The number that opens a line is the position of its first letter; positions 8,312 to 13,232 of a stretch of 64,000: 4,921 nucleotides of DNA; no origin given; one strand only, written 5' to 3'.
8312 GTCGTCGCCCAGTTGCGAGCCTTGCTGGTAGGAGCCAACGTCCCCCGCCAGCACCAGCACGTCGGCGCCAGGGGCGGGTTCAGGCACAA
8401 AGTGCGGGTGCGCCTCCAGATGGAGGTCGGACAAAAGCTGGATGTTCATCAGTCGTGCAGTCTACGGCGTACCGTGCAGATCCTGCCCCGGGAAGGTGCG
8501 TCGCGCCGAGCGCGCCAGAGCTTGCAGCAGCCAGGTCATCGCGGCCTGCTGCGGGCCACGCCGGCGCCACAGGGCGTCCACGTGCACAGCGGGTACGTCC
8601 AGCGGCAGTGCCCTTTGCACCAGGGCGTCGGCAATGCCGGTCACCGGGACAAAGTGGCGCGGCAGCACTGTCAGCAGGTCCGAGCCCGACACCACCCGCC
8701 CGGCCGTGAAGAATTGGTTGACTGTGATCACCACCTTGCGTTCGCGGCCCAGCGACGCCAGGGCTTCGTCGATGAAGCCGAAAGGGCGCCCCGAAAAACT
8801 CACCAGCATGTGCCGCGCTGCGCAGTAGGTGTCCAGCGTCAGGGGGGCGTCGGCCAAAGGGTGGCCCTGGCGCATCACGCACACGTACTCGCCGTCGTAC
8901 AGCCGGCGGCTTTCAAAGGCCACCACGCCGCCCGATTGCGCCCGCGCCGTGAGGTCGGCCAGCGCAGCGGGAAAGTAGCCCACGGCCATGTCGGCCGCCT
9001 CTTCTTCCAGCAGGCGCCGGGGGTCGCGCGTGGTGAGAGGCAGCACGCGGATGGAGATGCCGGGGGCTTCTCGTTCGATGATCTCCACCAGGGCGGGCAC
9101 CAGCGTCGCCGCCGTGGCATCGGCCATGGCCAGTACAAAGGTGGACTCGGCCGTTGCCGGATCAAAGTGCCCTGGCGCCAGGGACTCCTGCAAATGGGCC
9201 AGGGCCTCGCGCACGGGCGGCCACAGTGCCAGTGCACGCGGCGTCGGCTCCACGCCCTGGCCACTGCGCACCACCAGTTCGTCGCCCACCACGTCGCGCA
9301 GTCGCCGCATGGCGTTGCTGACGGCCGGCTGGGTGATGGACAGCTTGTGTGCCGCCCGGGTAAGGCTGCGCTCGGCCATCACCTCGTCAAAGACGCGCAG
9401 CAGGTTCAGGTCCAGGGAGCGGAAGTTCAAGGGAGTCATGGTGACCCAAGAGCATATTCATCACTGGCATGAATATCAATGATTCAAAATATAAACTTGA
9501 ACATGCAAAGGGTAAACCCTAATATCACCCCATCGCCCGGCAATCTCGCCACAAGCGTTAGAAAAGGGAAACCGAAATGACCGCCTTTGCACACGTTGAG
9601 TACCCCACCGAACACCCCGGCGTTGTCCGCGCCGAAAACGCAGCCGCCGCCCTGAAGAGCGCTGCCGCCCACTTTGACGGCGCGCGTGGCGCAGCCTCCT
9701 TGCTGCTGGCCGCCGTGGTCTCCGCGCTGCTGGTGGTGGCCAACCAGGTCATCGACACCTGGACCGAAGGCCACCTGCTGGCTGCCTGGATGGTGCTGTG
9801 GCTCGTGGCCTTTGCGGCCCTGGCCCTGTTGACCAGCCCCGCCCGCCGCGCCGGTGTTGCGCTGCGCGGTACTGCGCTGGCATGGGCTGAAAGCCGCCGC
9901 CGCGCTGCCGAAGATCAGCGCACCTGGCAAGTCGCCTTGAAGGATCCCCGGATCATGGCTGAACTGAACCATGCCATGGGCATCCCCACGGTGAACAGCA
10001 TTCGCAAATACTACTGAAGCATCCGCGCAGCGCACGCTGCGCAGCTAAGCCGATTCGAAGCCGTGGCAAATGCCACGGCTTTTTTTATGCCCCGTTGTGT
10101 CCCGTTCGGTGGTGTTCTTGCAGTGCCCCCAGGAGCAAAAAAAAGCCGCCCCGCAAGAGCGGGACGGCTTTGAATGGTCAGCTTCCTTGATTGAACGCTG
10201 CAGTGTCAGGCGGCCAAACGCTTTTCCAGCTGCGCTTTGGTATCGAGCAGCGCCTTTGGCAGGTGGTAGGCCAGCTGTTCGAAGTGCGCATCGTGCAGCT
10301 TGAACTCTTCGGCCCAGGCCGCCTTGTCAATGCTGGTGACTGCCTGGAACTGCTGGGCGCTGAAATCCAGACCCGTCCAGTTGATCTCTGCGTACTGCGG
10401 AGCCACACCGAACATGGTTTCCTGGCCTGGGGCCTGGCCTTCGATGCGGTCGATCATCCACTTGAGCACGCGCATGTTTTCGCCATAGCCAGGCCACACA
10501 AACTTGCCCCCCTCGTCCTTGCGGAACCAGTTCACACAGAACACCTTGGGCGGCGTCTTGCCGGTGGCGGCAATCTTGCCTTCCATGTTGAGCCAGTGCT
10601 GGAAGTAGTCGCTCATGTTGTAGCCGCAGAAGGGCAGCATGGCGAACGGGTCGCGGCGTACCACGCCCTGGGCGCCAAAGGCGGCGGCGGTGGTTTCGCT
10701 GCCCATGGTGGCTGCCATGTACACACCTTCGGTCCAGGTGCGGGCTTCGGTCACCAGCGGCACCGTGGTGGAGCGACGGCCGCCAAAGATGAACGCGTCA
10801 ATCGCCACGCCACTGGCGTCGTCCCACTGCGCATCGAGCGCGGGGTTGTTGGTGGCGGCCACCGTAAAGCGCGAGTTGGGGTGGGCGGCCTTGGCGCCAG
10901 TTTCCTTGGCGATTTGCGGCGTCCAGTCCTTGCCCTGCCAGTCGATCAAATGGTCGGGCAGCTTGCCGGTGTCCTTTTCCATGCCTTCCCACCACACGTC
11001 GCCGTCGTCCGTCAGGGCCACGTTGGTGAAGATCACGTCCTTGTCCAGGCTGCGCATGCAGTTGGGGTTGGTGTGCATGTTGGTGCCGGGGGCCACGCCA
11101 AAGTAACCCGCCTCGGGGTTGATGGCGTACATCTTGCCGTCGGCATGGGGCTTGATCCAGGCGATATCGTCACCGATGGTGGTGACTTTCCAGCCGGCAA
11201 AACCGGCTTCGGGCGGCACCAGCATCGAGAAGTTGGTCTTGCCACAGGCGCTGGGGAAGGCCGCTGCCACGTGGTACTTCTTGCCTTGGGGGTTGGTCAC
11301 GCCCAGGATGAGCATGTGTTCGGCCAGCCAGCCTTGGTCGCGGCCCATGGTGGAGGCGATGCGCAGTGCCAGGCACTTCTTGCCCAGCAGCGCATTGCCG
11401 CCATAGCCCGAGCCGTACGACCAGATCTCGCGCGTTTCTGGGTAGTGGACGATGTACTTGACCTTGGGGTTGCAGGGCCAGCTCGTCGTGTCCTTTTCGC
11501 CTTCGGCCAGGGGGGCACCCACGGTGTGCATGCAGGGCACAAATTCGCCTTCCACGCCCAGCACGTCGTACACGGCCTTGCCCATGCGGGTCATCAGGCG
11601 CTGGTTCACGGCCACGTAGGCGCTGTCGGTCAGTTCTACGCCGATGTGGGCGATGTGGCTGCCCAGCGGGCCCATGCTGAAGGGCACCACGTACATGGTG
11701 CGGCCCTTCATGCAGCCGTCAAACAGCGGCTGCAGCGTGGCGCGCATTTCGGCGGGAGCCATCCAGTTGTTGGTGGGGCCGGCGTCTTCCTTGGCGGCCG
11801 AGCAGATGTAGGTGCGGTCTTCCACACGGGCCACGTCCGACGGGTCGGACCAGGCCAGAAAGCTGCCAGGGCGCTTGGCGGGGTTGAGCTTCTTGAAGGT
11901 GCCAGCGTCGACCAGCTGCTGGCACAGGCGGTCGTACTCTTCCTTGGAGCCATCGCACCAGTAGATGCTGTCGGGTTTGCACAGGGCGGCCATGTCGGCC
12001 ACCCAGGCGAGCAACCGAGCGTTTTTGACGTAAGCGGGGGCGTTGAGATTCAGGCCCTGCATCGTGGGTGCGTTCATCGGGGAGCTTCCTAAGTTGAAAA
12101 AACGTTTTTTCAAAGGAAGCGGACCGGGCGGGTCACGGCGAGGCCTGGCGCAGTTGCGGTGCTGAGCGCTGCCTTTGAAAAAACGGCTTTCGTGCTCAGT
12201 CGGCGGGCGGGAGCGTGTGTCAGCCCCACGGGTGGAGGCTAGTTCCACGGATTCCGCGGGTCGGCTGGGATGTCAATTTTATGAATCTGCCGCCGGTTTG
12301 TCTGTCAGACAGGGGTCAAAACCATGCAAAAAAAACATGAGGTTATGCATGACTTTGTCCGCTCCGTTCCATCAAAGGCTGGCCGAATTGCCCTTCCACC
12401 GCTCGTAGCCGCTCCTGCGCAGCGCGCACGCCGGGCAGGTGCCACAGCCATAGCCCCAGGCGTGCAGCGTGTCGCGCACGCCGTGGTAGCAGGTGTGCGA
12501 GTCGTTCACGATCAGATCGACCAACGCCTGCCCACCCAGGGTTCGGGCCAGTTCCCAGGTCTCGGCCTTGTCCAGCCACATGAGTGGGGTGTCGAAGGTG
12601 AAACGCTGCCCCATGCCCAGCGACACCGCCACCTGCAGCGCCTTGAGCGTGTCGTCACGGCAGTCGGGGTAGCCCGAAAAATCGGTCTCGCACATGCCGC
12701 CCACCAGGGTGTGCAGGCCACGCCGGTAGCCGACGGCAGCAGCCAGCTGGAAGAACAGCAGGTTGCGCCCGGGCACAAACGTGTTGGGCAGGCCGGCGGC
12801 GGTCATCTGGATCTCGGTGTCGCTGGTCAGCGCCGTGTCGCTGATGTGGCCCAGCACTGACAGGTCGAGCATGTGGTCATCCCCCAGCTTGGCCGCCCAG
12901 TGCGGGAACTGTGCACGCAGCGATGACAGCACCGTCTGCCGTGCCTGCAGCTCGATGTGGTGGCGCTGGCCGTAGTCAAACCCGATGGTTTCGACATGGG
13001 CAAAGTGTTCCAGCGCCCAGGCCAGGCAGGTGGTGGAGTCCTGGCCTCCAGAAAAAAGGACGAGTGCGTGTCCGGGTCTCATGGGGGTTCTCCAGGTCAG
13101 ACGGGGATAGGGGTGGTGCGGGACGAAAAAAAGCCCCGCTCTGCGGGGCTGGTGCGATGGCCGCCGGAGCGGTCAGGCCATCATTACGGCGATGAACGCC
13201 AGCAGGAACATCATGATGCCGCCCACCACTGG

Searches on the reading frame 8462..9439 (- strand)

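Call 42: search_protein_families(library=ncbifam, max_evalue=1e-10, proteins=[window:8462-9439:-])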
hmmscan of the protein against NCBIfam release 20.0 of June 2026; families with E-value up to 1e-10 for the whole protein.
window:8462-9439:- (325 aa): 18 families
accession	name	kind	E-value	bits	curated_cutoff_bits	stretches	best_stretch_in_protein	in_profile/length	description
NF050187.1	TransRegBsrAPseudo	equivalog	1.3e-57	195.2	480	1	4-309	3-296/298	LysR family transcriptional regulator BsrA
NF007063.1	PRK09508.1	equivalog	5.2e-42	144.2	262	1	5-311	11-304/307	transcriptional regulator LeuO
NF045905.1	TransRegLelALeg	equivalog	2.5e-30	105.8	500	1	5-311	3-300/305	LysR family transcriptional regulator LelA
NF008554.1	PRK11482.1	equivalog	2e-23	82.8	277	1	6-264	26-268/317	YbeF family transcriptional regulator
TIGR02424.1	TF_pcaQ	equivalog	1.1e-22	80.3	303.8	1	10-206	4-194/300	pca operon transcription factor PcaQ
NF047710.1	TransRegCitRGProt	equivalog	1.7e-20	73.5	400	1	6-295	7-283/295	DNA-binding transcriptional repressor CitR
NF007581.0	PRK10216.1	equivalog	6.5e-19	68.2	314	1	7-308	6-311/319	HTH-type transcriptional regulator YidZ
NF008416.0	PRK11242.1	equivalog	1.9e-18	66.8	277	1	17-309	9-288/300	transcriptional regulator CynR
TIGR03418.1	chol_sulf_TF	equivalog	7.4e-16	58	324.8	1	9-153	1-140/291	choline sulfate utilization transcriptional regulator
NF007307.0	PRK09791.1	equivalog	2.2e-15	56.6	336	1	9-311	5-295/302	LysR family transcriptional regulator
NF040786.1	LysR_Sec_metab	equivalog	1.8e-14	53.4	250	1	9-153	1-145/298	selenium metabolism-associated LysR family transcriptional regulator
NF045990.1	TransRegCbbRRhodb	equivalog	9.1e-14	51.2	450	1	7-153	4-151/304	LysR family regulator CbbR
NF008352.0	PRK11139.1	subfamily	1.6e-13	50.5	288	1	11-161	8-153/305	transcriptional regulator GcvA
NF008239.0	PRK11013.1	equivalog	2.6e-13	49.7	288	1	10-241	5-225/309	LysR family transcriptional regulator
NF009888.0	PRK13348.1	subfamily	1.3e-11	44.1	297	1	9-128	3-121/302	HTH-type transcriptional regulator ArgP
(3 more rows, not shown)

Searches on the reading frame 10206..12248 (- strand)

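Call 42: search_protein_families(library=ncbifam, max_evalue=1e-10, proteins=[window:10206-12248:-])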
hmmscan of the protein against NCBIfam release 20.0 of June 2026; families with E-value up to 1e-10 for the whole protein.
window:10206-12248:- (680 aa): 1 family
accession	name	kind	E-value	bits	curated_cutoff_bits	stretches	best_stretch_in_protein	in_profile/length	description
NF003253.0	PRK04210.1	equivalog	2.2e-301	1000.7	504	1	62-679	6-608/612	phosphoenolpyruvate carboxykinase (GTP)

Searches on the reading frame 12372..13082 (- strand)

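Call 78: search_protein_families(library=pfam, max_evalue=0.00001, proteins=[window:12372-13082:-])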
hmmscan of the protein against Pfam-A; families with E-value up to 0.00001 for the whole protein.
window:12372-13082:- (236 aa): 1 family
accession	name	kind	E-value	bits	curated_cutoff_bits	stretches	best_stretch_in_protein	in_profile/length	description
PF06508.19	QueC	-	2.3e-65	220.5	22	1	6-229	2-209/210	Queuosine biosynthesis protein QueC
